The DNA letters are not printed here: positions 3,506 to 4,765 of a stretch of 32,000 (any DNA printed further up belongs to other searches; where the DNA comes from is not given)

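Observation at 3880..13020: Repeated atypical protein-kinase-like domains with graded motif decay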

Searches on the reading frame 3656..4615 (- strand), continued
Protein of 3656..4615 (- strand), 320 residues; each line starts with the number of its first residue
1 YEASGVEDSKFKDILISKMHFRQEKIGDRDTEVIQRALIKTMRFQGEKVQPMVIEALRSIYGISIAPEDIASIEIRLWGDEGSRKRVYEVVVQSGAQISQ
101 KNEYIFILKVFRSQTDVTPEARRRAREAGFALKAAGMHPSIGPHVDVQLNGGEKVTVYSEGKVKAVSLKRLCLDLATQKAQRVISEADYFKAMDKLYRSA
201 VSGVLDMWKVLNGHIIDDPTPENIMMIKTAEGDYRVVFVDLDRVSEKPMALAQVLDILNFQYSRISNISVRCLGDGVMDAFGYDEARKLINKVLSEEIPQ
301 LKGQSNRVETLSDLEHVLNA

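Call 61: fold_search(model_id=the predicted structure, library=pdb)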
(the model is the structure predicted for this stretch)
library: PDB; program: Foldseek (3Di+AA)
matches with E <= 10: 1096; with E <= 0.001: 328
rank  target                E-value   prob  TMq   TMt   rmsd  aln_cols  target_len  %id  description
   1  6dfl_A                6.5e-07  1.00  0.48  0.55   6.2       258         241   13  WaaP in complex with acyl carrier protein (released 2019-04-03)
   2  5u94                  2.7e-06  1.00  0.34  0.36  12.6       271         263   16  Crystal structure of the Mycobacterium tuberculosis PASTA kinase PknB in complex with the potential theraputic kinase in (released 2017-12-20)
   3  1o6y                  4.4e-06  1.00  0.36  0.39  12.6       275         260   17  Catalytic domain of PknB kinase from Mycobacterium tuberculosis (released 2003-01-30)
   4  1mru_A                4.6e-06  1.00  0.37  0.39  11.6       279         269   14  Intracellular Ser/Thr protein kinase domain of Mycobacterium tuberculosis PknB. (released 2003-02-11)
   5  8b8n                  7.5e-06  1.00  0.33  0.34  12.5       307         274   13  Crystal structure of JAK2 JH2-V617F in complex with Cdk2 inhibitor IV (released 2023-02-01)
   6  6xjk                  7.9e-06  1.00  0.33  0.35  12.3       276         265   14  JAK2 JH2 in complex with JAK067 (released 2020-11-25)
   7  6bss                  7.9e-06  1.00  0.32  0.33  12.3       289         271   14  JAK2 JH2 in complex with NU6102 (released 2018-08-15)
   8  4y0x                  1.3e-05  1.00  0.37  0.33  10.0       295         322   17  Crystal structure of the S/T protein kinase PknG from Mycobacterium tuberculosis in complex with ADP (released 2015-05-20)
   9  4x3f_A                1.4e-05  1.00  0.36  0.37  12.3       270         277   18  Crystal structure of the intracellular domain of the M. tuberculosis Ser/Thr kinase PknA (released 2015-01-21)
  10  8ex2                  1.4e-05  1.00  0.32  0.33  12.1       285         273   15  Crystal structure of JAK2 JH2 (pseudokinase domain) in complex with HTSA3 (released 2023-02-01)
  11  4x3f_B                1.5e-05  1.00  0.36  0.37  12.4       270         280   19  Crystal structure of the intracellular domain of the M. tuberculosis Ser/Thr kinase PknA (released 2015-01-21)
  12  7jyo                  1.5e-05  1.00  0.32  0.34  12.8       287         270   13  JAK2 JH2 in complex with JAK064 (released 2021-07-14)
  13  1mru_B                1.6e-05  1.00  0.38  0.40  12.2       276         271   13  Intracellular Ser/Thr protein kinase domain of Mycobacterium tuberculosis PknB. (released 2003-02-11)
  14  3kul_A                1.9e-05  1.00  0.34  0.36  11.8       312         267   11  Kinase domain of human ephrin type-A receptor 8 (EPHA8) (released 2009-12-15)
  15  5ut4                  1.9e-05  1.00  0.32  0.34  11.3       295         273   14  JAK2 JH2 in complex with NVP-BSK805 (released 2017-06-07)
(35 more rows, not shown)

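Call 62: find_encoding_contigs(protein=P0002, flank=10000, max_places=3)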
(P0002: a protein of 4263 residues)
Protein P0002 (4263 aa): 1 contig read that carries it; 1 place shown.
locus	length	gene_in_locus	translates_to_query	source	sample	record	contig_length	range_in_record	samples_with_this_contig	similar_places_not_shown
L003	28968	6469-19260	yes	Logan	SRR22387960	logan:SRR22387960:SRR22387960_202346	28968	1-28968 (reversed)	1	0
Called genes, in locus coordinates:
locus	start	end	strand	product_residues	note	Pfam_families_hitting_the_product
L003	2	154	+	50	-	?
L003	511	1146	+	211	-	PF02654:CobS (faint)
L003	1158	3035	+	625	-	PF07715:Plug, PF00593:TonB_dep_Rec_b-barrel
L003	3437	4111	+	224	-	PF03544:TonB_C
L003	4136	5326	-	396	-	PF00155:Aminotran_1_2, PF01276:OKR_DC_1 (weak)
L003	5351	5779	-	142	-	PF05635:23S_rRNA_IVP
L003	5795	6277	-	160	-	PF13412:HTH_24, PF01037:AsnC_trans_reg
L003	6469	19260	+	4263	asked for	-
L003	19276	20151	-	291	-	PF16697:Yop-YscD_cpl, PF00498:FHA, PF00990:GGDEF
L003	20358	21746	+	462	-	PF01546:Peptidase_M20, PF07687:M20_dimer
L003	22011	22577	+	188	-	-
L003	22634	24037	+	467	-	PF00330:Aconitase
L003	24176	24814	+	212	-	PF00694:Aconitase_C, PF27512:LeuD (weak), PF27434:LeuD_C (weak)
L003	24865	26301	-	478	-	PF00361:Proton_antipo_M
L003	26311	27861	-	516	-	PF00361:Proton_antipo_M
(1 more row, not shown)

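Call 63: find_encoding_contigs(protein=P0005, flank=8000, max_places=3)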
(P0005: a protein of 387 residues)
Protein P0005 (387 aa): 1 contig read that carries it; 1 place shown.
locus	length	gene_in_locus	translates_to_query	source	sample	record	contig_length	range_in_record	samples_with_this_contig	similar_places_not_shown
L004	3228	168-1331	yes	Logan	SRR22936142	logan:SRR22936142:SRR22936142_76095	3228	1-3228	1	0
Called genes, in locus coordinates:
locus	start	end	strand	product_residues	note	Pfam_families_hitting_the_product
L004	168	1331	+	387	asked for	-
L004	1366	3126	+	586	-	-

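Call 73: search_protein_families(library=pfam, alignment_id=A5, max_evalue=10)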
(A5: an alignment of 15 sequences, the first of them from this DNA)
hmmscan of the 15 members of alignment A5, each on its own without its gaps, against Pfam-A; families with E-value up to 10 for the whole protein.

A. member 1, seq(286 aa): 0 families

B. families by the number of members that match (of 15 scanned): 10 families
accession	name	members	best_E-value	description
PF20110.4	DUF6500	1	0.011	Family of unknown function (DUF6500)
PF02520.22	ANIS5_cation-bd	1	0.03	SXP/RAL-2 family protein Ani s 5-like, metal-binding domain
PF04601.19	DUF569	1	0.076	Beta-trefoil domain of unknown function (DUF569)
PF19964.5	EAD11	1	0.086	Effector-associated domain 11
PF18495.6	VbhA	1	0.094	Antitoxin VbhA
PF17843.6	MycE_N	1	0.11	MycE methyltransferase N-terminal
PF08044.16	DUF1707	1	0.13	DUF1707 SHOCT-like domain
PF03172.18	HSR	1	0.24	HSR domain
PF00154.27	RecA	1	0.25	recA bacterial DNA recombination protein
PF15554.11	FSIP1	1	0.39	FSIP1 family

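Call 74: find_encoding_contigs(protein=P0003, flank=8000, max_places=3)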
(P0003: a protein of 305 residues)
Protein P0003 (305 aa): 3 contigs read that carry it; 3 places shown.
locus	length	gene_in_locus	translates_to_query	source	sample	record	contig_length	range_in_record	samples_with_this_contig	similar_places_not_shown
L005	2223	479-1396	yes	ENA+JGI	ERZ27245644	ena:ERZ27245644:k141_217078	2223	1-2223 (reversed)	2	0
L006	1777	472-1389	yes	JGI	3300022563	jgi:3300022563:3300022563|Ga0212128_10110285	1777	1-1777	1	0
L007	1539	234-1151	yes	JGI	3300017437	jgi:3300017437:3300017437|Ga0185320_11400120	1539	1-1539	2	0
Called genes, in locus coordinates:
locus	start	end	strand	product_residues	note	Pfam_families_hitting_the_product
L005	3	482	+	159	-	?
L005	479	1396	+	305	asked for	-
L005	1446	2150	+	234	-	-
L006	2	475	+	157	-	?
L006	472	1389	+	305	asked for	-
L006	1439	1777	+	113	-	?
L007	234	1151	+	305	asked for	-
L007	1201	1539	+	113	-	?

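Call 75: find_encoding_contigs(protein=P0009, flank=8000, max_places=3)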
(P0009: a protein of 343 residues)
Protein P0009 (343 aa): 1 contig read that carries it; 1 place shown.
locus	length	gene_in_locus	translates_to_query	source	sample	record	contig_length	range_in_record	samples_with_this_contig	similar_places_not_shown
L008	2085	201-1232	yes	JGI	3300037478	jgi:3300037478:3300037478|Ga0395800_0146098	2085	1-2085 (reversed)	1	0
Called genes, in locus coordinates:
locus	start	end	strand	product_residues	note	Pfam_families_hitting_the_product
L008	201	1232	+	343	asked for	-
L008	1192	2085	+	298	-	?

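Call 76: find_encoding_contigs(protein=P0011, flank=8000, max_places=3)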
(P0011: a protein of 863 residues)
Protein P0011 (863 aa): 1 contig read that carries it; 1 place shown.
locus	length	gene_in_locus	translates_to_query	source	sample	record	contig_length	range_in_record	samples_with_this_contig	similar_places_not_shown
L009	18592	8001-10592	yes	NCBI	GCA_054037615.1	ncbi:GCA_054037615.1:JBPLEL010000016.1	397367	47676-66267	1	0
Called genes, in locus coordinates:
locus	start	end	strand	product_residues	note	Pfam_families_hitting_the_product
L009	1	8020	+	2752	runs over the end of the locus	PF01933:CofD (weak)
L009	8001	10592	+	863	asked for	-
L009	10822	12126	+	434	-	PF00587:tRNA-synt_2b, PF03129:HGTP_anticodon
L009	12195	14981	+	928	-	PF01326:PPDK_N, PF00391:PEP-utilizers, PF02896:PEP-utilizers_C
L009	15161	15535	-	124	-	PF07238:PilZ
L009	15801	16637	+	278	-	PF00140:Sigma70_r1_2, PF04542:Sigma70_r2, PF04539:Sigma70_r3, PF04545:Sigma70_r4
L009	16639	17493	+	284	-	PF00532:Peripla_BP_1, PF13407:Peripla_BP_4, PF13377:Peripla_BP_3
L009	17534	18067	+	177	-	PF00156:Pribosyltran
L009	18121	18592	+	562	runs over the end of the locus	PF07719:TPR_2 (faint), PF13414:TPR_11 (faint)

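Call 82: search_protein_families(library=padloc, proteins=[P0003, P0005, P0011], max_evalue=0.1)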
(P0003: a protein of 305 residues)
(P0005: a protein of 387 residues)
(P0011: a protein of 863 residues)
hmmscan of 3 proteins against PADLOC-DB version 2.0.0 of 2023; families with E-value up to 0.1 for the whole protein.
P0003 (305 aa): 0 families

P0005 (387 aa): 0 families

P0011 (863 aa): 0 families

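Call 83: search_protein_families(library=phrogs, proteins=[P0003, P0005, P0011], max_evalue=0.1)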
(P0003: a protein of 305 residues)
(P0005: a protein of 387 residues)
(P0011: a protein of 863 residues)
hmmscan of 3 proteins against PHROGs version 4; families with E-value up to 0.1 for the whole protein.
P0003 (305 aa): 0 families

P0005 (387 aa): 1 family
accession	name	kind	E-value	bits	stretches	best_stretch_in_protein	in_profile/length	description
phrog_24581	-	unknown function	0.03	15.5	1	345-382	20-58/63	-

P0011 (863 aa): 0 families

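Call 86: search_protein_families(library=pfam, proteins=[P0012, P0007, P0011, P0004], max_evalue=0.001)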
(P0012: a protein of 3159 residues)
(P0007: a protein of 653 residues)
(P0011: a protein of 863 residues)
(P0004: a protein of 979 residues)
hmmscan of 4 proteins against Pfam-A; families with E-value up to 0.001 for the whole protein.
P0012 (3159 aa): 6 families
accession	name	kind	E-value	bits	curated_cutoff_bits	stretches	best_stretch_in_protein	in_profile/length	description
PF04055.27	Radical_SAM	-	2.6e-31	109.4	29.5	1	2588-2747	4-166/166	Radical SAM superfamily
PF00834.25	Ribul_P_3_epim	-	3.4e-30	105.4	21.1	1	195-397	2-191/198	Ribulose-phosphate 3 epimerase family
PF08013.17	GatZ_KbaZ-like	-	1.8e-28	99.8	26.7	1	782-1157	6-386/420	D-tagatose-1,6-bisphosphate aldolase subunit GatZ/KbaZ-like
PF01636.29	APH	-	5.7e-19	69.3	23.2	1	1514-1758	7-211/239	Phosphotransferase enzyme family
PF02310.24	B12-binding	-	6.6e-15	55.5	32.1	1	2408-2518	14-120/121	B12 binding domain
PF19974.5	TCAD9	-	4.1e-05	23.4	40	0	569-657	260-338/429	Ternary complex associated domain 9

P0007 (653 aa): 0 families

P0011 (863 aa): 0 families

P0004 (979 aa): 0 families

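Call 97: find_encoding_contigs(protein=P0004, flank=10000, max_places=3)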
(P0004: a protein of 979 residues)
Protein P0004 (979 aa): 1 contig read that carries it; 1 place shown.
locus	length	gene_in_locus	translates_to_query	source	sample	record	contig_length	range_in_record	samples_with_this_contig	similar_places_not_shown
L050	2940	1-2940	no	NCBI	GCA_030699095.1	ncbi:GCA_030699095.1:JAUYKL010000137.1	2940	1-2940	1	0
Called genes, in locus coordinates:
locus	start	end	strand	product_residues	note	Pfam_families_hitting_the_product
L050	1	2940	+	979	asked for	?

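Call 98: find_encoding_contigs(protein=P0007, flank=8000, max_places=3)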
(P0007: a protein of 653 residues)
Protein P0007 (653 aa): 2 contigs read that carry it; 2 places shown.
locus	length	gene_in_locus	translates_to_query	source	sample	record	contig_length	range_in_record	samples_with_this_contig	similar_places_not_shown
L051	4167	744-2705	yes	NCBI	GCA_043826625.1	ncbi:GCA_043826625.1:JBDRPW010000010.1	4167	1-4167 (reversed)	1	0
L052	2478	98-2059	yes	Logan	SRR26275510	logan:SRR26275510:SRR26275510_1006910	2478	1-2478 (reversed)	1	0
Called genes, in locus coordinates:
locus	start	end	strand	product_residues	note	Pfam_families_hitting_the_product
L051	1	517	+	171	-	?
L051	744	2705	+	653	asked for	-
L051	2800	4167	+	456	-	?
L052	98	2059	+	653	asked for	-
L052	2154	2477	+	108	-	?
